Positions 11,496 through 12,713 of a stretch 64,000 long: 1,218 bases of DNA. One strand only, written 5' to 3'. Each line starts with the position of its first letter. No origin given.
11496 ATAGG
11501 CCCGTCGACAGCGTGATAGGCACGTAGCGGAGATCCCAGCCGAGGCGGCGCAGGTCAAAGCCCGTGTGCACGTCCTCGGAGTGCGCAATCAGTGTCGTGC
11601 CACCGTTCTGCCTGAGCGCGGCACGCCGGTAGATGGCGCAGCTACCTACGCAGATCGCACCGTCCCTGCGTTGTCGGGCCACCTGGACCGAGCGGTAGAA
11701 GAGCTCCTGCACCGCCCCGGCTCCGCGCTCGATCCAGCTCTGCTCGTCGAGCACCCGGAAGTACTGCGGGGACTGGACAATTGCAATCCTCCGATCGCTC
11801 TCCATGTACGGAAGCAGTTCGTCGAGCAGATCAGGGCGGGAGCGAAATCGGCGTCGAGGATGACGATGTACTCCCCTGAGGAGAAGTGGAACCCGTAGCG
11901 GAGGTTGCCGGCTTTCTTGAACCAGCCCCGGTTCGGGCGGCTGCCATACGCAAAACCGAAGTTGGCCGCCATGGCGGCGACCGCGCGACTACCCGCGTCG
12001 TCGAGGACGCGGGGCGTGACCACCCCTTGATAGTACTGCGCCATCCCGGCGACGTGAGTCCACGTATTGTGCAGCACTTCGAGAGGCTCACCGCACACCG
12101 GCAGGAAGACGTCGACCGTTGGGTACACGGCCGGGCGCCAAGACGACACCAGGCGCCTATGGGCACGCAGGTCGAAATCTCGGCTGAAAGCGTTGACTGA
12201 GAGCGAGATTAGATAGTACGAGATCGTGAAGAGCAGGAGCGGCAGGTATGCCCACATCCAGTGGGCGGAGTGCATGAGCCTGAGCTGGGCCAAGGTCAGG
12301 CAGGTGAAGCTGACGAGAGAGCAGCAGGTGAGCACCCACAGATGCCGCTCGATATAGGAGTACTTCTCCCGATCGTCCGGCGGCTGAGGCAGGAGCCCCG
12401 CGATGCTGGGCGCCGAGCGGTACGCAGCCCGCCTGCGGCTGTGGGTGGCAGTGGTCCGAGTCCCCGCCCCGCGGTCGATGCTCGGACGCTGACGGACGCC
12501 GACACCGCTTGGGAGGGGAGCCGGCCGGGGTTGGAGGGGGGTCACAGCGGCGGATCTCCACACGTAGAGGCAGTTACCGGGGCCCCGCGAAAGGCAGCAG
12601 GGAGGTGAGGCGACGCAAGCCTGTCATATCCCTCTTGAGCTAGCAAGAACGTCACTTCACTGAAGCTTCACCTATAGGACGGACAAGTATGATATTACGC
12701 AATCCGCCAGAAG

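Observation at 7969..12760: Translationally coupled GT2 (QxxRW) – GH26 lipoprotein – GT39-like operon: a candidate uncharacterised beta-glycan exopolysaccharide system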

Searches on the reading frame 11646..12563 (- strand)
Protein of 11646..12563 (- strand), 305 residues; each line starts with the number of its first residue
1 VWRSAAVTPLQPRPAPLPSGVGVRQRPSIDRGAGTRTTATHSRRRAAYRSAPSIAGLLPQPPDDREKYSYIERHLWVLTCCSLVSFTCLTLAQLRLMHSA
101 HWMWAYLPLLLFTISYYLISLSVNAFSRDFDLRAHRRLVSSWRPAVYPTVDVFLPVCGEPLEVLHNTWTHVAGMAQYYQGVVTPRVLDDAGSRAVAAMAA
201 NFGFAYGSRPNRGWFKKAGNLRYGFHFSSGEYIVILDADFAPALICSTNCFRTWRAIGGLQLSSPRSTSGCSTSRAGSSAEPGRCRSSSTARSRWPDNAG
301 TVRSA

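Call 4: search_protein_families(library=pfam, proteins=[window:11646-12563:-], max_evalue=0.01)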
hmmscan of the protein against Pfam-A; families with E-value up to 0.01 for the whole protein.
window:11646-12563:- (305 aa): 1 family
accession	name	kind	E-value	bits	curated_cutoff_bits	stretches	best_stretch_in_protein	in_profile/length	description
PF00535.33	Glycos_transf_2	-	0.00013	22.4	23.3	1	152-242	2-91/168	Glycosyl transferase family 2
